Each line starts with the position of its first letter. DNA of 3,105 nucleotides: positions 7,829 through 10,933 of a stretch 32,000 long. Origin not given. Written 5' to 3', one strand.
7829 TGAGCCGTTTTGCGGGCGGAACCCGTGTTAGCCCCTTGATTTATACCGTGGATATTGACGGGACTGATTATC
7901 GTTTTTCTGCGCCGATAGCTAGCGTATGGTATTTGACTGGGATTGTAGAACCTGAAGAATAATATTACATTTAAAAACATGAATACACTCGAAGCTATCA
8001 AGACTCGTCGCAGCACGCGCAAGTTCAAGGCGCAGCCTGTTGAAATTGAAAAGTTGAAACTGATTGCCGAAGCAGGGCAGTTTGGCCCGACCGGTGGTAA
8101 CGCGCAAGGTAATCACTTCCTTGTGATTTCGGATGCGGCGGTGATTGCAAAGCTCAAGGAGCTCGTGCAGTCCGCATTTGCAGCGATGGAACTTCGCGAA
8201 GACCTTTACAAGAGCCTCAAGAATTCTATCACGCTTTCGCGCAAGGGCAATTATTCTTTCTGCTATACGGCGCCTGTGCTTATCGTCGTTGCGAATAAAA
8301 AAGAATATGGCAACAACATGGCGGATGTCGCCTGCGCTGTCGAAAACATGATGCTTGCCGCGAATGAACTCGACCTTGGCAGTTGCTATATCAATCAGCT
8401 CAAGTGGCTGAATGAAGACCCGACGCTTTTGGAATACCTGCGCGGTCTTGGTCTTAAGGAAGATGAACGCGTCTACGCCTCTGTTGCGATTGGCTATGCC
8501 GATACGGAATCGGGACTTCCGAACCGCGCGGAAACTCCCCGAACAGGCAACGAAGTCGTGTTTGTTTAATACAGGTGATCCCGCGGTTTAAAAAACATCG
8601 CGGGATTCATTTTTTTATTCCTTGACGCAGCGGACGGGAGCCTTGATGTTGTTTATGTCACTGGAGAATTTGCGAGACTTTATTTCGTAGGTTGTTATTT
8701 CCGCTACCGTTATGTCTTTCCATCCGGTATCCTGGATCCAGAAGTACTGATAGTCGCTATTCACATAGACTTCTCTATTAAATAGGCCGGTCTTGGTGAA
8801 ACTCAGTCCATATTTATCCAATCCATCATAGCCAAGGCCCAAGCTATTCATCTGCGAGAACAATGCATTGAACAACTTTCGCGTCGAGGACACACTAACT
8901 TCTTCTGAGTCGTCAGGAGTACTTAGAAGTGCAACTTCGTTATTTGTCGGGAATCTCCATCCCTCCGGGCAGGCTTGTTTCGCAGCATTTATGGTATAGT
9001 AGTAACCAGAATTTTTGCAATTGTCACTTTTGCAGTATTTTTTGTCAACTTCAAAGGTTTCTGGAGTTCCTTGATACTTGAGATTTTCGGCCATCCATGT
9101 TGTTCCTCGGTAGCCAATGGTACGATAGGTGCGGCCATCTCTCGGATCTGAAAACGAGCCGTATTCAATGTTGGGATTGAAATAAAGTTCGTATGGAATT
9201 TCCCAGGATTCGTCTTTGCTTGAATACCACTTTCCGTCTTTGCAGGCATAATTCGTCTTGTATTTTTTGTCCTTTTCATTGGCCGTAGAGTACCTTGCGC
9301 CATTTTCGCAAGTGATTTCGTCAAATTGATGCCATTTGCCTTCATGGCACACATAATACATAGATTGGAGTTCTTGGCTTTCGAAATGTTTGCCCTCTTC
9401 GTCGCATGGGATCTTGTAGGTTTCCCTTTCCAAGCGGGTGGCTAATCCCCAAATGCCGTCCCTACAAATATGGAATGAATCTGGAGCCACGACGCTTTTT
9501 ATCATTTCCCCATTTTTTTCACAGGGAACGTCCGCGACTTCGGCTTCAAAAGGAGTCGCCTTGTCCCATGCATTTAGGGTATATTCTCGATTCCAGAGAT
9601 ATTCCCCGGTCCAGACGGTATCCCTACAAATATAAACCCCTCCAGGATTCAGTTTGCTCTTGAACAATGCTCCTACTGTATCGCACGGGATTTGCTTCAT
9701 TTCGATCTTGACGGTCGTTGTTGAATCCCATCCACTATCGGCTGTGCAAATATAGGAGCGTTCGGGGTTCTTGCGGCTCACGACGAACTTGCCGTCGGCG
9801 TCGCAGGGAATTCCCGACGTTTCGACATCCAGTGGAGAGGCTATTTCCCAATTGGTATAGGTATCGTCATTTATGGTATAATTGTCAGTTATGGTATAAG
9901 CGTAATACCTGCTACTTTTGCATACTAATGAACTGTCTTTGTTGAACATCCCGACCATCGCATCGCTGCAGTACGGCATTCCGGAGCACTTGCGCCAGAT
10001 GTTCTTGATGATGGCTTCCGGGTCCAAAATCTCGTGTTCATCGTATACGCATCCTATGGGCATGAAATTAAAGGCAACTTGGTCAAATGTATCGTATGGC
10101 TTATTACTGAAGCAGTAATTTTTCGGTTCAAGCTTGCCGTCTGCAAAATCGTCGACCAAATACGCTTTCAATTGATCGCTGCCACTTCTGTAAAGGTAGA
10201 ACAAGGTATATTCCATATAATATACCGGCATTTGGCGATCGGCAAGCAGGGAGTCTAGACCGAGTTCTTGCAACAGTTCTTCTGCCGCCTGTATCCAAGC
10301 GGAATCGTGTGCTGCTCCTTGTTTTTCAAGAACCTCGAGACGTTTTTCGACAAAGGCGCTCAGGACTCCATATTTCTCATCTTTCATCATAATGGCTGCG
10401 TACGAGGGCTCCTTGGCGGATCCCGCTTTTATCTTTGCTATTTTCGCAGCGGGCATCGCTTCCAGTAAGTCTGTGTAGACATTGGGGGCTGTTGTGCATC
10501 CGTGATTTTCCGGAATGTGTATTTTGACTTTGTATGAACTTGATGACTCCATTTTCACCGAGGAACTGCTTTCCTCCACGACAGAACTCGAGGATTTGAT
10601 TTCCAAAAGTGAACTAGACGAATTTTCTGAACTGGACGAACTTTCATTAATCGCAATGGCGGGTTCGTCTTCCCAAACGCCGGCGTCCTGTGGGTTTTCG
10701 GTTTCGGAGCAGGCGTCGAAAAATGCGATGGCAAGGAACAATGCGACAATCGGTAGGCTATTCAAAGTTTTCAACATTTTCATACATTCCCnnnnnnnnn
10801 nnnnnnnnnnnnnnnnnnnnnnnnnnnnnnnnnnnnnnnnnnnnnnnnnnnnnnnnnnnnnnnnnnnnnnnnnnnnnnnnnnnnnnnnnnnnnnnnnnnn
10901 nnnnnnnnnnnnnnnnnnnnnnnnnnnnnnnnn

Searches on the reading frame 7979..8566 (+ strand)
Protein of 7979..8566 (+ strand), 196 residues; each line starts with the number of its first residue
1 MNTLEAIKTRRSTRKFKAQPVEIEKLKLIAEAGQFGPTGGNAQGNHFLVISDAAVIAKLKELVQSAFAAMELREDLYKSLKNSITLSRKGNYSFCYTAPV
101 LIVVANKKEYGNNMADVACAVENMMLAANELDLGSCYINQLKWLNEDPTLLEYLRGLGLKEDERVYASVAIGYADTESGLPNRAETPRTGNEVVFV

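Call 3: search_protein_families(library=pfam, proteins=[window:7979-8566:+], max_evalue=1)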
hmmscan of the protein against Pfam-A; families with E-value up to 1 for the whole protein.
window:7979-8566:+ (196 aa): 3 families
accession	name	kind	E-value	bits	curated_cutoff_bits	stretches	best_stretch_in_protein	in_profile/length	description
PF00881.29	Nitroreductase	-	1.7e-28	100.4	23.5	1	7-173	1-167/167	Nitroreductase family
PF14512.11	TM1586_NiRdase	-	3e-08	34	27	2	54-178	23-137/215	Putative TM nitroreductase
PF00171.27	Aldedh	-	0.2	10.6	23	1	102-145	386-429/461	Aldehyde dehydrogenase family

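Call 4: search_protein_families(library=ncbifam, proteins=[window:7979-8566:+], max_evalue=1)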
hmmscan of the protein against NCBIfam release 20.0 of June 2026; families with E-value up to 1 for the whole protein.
window:7979-8566:+ (196 aa): 12 families
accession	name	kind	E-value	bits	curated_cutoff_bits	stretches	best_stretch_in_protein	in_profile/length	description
TIGR02476.1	BluB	equivalog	5.6e-10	38.9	150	1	4-181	10-187/205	5,6-dimethylbenzimidazole synthase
NF008033.1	PRK10765.1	equivalog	1e-07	31.7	223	1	2-63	3-64/240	oxygen-insensitive NADPH nitroreductase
NF003768.0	PRK05365.1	equivalog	1e-07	31.6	152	1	8-65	19-76/200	malonic semialdehyde reductase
NF009810.0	PRK13294.1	equivalog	5.6e-07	28.8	304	1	5-179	256-435/449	coenzyme F420-0:L-glutamate ligase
TIGR03553.1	F420_FbiB_CTERM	equivalog_domain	9.8e-07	28.7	249.55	1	5-180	1-181/194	F420 biosynthesis protein FbiB, C-terminal domain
NF008088.0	PRK10828.1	equivalog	0.00015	21.4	183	1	1-129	1-123/183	NAD(P)H nitroreductase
NF047509.1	Rv3131_FMN_oxido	subfamily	0.00031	20.3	199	1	4-88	104-183/319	Acg family FMN-binding oxidoreductase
NF008275.0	PRK11053.1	equivalog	0.00051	19.6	227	1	1-69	1-70/217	oxygen-insensitive NAD(P)H nitroreductase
TIGR02684.1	dnstrm_HI1420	hypoth_equivalog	0.043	14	53.7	0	53-82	37-66/89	addiction module antidote protein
TIGR03605.1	antibiot_sagB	domain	0.056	12.9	78.4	1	109-141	115-147/173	SagB family peptide dehydrogenase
NF011401.0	PRK14826.1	equivalog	0.1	12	268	1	55-112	138-193/226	putative deoxyribonucleotide triphosphate pyrophosphatase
NF002384.0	PRK01395.1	equivalog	0.12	12.5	114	1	46-123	25-97/104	V-type ATP synthase subunit F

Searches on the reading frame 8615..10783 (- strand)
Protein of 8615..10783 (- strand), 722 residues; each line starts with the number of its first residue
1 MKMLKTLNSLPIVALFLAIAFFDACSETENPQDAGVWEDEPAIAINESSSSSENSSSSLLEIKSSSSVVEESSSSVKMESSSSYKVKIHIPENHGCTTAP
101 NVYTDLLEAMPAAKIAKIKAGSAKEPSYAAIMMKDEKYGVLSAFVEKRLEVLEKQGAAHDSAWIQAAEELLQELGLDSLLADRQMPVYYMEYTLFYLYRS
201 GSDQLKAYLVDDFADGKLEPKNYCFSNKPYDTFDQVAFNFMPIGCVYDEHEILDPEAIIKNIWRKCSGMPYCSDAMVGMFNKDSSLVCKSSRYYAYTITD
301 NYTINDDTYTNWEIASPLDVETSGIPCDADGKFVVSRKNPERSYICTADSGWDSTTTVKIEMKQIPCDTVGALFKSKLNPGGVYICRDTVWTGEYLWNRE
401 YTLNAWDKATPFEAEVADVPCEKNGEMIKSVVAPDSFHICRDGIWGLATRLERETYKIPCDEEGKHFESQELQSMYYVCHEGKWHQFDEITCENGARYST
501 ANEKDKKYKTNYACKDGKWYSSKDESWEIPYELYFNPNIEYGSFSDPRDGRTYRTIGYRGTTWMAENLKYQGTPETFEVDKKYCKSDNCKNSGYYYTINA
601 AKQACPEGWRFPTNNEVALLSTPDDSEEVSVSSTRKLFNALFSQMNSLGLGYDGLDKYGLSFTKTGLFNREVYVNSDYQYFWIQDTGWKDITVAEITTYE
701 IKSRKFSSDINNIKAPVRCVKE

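Call 3: search_protein_families(library=pfam, proteins=[window:8615-10783:-], max_evalue=1)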
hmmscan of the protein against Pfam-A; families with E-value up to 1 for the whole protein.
window:8615-10783:- (722 aa): 2 families
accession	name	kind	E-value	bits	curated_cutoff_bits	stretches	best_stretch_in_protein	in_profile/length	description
PF09603.15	Fib_succ_major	-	6.7e-13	49.8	33.9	1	560-721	5-187/187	Fibrobacter succinogenes major domain (Fib_succ_major)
PF24093.1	DUF7377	-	0.055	13.9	27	1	37-97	22-81/110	Domain of unknown function (DUF7377)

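Call 4: search_protein_families(library=ncbifam, proteins=[window:8615-10783:-], max_evalue=1)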
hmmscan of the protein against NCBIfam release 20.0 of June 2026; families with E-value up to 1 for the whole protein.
window:8615-10783:- (722 aa): 1 family
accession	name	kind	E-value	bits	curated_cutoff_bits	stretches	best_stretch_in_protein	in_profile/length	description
TIGR02145.1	Fib_succ_major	domain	1.7e-27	97.2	41.65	1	544-721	2-175/176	FISUMP domain-containing protein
